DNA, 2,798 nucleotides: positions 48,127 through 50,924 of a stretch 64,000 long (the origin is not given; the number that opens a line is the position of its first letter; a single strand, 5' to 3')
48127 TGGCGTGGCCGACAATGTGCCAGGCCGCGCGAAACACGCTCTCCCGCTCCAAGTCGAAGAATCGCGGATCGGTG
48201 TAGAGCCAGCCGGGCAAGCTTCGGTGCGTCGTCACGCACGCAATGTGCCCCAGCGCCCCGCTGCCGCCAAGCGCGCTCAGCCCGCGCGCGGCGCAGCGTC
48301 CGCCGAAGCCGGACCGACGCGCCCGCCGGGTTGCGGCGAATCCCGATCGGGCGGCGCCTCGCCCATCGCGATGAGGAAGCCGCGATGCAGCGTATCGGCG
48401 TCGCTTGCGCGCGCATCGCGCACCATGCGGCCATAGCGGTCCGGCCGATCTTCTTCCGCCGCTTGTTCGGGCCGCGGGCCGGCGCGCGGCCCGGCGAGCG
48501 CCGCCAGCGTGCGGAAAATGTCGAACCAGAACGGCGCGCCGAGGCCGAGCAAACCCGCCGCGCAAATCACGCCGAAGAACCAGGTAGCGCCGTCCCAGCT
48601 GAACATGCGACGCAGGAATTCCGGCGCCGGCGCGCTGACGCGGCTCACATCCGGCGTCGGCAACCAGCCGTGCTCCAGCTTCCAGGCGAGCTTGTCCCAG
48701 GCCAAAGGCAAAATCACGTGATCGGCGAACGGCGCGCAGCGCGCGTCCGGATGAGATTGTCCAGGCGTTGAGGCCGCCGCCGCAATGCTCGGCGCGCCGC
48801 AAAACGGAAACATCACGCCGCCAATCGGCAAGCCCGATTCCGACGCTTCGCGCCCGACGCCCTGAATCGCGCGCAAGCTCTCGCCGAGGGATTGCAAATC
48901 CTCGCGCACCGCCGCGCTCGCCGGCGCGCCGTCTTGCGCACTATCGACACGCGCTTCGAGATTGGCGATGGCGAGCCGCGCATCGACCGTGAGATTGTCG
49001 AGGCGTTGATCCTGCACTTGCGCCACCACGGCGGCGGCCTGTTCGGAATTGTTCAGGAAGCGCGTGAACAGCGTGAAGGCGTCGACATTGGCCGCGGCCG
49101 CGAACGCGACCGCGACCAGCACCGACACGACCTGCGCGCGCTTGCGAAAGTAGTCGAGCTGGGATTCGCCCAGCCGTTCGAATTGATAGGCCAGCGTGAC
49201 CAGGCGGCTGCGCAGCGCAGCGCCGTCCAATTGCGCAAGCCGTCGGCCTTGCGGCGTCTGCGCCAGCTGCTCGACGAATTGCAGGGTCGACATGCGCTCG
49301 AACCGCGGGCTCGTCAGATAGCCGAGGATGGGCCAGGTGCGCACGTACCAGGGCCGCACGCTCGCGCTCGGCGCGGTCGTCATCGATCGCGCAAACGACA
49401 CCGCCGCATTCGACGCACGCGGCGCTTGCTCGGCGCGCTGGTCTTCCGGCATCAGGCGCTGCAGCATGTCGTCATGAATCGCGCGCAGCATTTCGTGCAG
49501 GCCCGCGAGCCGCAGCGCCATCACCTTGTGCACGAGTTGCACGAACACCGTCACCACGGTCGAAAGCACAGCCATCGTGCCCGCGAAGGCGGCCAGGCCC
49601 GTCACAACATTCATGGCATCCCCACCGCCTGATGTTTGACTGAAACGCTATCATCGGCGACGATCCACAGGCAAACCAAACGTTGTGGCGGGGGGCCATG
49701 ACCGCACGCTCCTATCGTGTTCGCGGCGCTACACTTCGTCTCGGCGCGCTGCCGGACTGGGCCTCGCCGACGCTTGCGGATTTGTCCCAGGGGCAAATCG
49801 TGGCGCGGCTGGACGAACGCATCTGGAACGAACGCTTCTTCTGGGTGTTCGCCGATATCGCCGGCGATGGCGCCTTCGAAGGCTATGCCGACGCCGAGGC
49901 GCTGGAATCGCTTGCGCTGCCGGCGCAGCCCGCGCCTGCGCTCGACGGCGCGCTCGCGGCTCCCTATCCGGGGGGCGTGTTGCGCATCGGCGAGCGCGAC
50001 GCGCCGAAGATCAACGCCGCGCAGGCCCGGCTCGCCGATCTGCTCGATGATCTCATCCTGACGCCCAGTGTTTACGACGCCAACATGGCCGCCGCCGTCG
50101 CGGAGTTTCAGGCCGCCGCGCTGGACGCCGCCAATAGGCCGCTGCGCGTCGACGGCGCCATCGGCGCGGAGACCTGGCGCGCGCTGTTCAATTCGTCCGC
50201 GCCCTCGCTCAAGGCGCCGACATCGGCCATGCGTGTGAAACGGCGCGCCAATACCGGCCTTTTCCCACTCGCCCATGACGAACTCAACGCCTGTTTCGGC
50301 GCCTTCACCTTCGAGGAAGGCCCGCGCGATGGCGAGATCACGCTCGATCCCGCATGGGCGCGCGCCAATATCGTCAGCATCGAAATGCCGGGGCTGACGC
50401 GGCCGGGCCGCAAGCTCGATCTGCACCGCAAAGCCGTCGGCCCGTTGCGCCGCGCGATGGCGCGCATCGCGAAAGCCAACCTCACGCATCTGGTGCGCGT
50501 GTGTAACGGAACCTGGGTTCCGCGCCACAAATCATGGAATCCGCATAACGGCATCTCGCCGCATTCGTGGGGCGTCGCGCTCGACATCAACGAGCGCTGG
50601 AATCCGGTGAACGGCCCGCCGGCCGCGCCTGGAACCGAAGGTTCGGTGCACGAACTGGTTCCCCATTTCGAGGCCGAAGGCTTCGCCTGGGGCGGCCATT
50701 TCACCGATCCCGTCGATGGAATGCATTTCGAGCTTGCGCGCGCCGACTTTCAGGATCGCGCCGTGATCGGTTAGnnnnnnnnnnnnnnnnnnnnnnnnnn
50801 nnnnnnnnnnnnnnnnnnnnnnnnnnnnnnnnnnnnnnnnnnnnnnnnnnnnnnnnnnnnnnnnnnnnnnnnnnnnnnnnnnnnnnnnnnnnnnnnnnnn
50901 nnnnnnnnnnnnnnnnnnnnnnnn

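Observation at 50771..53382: Exported protein translationally coupled to a cytoplasmic helical-repeat + trypsin-like protease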

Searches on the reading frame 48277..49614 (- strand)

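Call 3: search_protein_families(library=pfam, proteins=[window:48277-49614:-], max_evalue=0.1)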
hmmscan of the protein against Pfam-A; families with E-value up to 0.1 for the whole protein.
window:48277-49614:- (445 aa): 0 families

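Call 4: search_protein_families(library=padloc, proteins=[window:48277-49614:-], max_evalue=0.1)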
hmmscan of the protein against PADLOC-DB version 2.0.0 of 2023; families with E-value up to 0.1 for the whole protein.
window:48277-49614:- (445 aa): 1 family
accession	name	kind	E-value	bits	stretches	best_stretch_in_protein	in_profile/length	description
PDLC01573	typeIV_Cas11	-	0.051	12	0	127-197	3-69/141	CAS-IV-A; effector_SS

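Call 5: search_protein_families(library=ncbifam, proteins=[window:48277-49614:-], max_evalue=0.1)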
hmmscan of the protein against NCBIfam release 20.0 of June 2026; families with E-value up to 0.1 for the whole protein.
window:48277-49614:- (445 aa): 2 families
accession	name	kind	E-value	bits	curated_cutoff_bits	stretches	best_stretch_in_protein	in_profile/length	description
NF007596.1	PRK10240.1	equivalog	0.05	12.9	418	1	153-198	36-81/251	(2E,6E)-farnesyl-diphosphate-specific ditrans,polycis-undecaprenyl-diphosphate synthase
NF008070.2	PRK10807.1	equivalog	0.099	11.3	525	0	185-256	446-518/542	intermembrane transport protein PqiB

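Call 55: search_protein_families(library=phrogs, proteins=[window:48277-49614:-], max_evalue=0.01)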
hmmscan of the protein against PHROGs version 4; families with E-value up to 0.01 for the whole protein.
window:48277-49614:- (445 aa): 0 families

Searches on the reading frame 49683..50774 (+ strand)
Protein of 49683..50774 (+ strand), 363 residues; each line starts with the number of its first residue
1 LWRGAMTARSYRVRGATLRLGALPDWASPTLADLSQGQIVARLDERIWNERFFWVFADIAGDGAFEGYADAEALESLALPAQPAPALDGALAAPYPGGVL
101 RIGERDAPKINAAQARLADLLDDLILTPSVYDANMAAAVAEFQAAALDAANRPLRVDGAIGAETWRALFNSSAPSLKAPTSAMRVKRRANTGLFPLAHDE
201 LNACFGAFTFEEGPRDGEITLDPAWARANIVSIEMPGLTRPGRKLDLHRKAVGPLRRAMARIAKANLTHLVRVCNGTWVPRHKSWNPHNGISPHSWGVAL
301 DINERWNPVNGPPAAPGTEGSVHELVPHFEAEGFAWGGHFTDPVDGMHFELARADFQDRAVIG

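Call 3: search_protein_families(library=pfam, proteins=[window:49683-50774:+], max_evalue=0.1)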
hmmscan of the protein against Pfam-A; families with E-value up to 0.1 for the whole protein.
window:49683-50774:+ (363 aa): 3 families
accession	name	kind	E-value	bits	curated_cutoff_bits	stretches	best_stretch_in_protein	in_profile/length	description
PF13539.11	Peptidase_M15_4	-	3e-14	53.8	25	1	289-351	4-70/70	D-alanyl-D-alanine carboxypeptidase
PF01471.23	PG_binding_1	-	0.00011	22.8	23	1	108-168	3-57/57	Putative peptidoglycan binding domain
PF09374.15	PG_binding_3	-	0.087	13.5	24.6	0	142-188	6-51/76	Predicted Peptidoglycan domain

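Call 4: search_protein_families(library=padloc, proteins=[window:49683-50774:+], max_evalue=0.1)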
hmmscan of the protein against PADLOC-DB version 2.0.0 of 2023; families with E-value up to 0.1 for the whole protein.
window:49683-50774:+ (363 aa): 0 families

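Call 5: search_protein_families(library=ncbifam, proteins=[window:49683-50774:+], max_evalue=0.1)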
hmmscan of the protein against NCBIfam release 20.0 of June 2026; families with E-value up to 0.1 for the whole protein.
window:49683-50774:+ (363 aa): 1 family
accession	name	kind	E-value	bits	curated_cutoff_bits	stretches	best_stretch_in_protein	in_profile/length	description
NF052335.1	PdgHdaseHSB129560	equivalog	0.031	13.6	500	1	114-168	280-328/330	peptidoglycan hydrolase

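Call 55: search_protein_families(library=phrogs, proteins=[window:49683-50774:+], max_evalue=0.01)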
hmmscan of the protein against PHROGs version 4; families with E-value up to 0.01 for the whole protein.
window:49683-50774:+ (363 aa): 3 families
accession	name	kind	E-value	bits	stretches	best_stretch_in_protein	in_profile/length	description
phrog_2649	-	lysis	1.4e-10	42.5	2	98-175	173-242/261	endolysin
phrog_1493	-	lysis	9.5e-09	35.9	1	91-182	229-319/394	endolysin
phrog_15351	-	lysis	0.0078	16.6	0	286-354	72-139/289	endolysin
